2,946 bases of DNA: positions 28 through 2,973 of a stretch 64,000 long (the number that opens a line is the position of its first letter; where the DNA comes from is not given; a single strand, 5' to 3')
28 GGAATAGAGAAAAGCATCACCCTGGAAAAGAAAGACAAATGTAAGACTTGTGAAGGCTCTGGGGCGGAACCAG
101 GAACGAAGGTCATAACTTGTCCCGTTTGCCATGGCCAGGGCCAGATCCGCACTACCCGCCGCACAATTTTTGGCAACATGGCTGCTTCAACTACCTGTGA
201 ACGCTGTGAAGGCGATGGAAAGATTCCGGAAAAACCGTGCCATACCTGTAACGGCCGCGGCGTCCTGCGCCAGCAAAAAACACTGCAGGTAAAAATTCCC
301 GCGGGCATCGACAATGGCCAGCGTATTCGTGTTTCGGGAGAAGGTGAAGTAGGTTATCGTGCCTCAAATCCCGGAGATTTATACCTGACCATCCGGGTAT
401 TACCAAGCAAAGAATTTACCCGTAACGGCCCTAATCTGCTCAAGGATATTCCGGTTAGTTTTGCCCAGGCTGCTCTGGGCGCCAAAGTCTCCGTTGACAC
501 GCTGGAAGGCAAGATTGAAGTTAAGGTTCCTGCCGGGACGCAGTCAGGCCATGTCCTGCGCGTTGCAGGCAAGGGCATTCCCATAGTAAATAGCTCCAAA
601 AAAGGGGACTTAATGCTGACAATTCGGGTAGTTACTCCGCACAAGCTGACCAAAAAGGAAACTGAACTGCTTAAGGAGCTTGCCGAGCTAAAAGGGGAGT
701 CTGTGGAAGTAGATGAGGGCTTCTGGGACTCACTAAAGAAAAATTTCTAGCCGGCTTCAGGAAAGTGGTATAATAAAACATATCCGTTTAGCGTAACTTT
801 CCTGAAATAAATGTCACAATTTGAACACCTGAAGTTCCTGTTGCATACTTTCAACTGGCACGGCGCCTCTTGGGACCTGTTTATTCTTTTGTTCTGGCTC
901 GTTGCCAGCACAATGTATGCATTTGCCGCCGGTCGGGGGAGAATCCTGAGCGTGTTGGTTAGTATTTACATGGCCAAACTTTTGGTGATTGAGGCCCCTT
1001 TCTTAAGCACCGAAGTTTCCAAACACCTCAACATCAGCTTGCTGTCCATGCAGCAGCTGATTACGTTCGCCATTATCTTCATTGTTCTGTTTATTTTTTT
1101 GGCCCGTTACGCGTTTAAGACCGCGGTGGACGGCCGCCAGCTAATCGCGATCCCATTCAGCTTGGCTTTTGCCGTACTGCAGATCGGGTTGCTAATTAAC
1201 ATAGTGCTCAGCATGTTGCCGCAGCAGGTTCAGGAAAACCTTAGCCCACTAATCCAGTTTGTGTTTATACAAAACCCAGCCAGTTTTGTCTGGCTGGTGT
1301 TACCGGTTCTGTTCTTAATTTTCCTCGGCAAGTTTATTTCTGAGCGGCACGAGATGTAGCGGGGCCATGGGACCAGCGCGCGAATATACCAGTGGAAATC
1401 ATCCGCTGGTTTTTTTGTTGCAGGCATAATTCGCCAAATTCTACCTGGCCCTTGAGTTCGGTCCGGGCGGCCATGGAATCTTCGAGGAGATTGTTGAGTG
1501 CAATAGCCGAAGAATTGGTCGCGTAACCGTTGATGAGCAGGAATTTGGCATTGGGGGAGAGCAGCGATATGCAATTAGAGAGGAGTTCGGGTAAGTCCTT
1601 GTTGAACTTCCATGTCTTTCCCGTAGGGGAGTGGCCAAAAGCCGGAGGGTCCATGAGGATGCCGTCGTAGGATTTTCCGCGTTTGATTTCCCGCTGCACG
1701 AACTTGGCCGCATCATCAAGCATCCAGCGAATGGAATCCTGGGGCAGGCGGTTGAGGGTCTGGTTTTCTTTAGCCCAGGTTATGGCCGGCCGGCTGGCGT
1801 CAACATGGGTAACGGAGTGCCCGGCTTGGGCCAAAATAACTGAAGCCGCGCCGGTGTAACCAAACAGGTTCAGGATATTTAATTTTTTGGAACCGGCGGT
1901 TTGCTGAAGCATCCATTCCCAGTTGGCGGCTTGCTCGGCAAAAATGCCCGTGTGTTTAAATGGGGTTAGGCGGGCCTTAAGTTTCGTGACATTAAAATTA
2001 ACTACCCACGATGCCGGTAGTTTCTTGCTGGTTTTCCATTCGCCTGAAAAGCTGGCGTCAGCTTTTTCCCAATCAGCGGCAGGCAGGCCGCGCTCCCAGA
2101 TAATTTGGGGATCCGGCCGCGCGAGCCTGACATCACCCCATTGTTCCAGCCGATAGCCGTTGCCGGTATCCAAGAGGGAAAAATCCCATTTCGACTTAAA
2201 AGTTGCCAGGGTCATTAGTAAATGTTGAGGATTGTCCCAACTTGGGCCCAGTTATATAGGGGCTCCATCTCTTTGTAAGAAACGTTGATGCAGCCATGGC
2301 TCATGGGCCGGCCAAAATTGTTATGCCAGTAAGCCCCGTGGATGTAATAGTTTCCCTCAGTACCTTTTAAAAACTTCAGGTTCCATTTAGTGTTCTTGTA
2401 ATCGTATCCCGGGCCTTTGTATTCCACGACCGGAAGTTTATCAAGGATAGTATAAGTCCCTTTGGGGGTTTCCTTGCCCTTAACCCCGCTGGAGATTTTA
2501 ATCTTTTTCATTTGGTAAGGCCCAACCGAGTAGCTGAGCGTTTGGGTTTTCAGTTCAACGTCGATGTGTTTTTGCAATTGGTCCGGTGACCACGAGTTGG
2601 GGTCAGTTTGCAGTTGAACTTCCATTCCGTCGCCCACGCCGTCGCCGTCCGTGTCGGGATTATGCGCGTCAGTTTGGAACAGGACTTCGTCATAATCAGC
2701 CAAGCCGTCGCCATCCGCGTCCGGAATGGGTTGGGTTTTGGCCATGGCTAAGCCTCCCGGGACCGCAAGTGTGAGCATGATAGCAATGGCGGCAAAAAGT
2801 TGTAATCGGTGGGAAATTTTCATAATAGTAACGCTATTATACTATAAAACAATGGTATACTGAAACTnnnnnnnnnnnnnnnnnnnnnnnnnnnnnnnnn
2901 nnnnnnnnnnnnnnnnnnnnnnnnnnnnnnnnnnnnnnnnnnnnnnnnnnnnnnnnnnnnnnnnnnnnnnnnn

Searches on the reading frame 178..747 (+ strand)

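Call 41: search_protein_families(library=pfam, proteins=[window:178-747:+], max_evalue=0.00001)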
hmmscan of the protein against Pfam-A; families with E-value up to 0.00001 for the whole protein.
window:178-747:+ (190 aa): 1 family
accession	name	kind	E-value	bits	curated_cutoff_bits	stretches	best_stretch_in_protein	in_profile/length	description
PF01556.23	DnaJ_C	-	1.5e-44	152.1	26.6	1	31-154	29-152/152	DnaJ C terminal domain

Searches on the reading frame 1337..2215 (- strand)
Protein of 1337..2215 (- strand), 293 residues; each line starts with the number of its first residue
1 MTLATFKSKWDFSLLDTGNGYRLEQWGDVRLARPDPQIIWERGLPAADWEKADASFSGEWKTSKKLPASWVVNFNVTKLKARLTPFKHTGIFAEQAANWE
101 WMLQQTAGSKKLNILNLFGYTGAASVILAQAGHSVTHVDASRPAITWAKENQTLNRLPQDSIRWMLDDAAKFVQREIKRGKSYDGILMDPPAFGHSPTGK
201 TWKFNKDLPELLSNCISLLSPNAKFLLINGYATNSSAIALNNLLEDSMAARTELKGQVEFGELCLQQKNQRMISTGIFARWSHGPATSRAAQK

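Call 41: search_protein_families(library=pfam, proteins=[window:1337-2215:-], max_evalue=0.00001)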
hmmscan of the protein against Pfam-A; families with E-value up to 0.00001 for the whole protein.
window:1337-2215:- (293 aa): 1 family
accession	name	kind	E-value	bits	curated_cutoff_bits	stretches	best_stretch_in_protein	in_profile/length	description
PF10672.15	Methyltrans_SAM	-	2.1e-12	47.3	27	1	59-246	76-251/286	S-adenosylmethionine-dependent methyltransferase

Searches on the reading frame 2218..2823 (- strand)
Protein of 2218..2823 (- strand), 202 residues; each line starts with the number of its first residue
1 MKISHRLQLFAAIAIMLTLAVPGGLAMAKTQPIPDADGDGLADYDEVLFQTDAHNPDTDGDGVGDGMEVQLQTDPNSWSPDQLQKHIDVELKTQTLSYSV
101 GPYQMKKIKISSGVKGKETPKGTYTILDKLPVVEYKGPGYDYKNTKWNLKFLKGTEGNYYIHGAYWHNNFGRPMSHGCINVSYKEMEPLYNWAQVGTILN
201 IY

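Call 41: search_protein_families(library=pfam, proteins=[window:2218-2823:-], max_evalue=0.00001)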
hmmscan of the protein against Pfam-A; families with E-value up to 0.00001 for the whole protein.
window:2218-2823:- (202 aa): 2 families
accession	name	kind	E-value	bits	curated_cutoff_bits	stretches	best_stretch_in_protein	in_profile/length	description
PF03734.19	YkuD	-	1.3e-19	71.6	23.4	1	85-201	2-146/146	L,D-transpeptidase catalytic domain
PF18884.5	TSP3_bac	-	8.6e-09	35.5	25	0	57-76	1-20/22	Bacterial TSP3 repeat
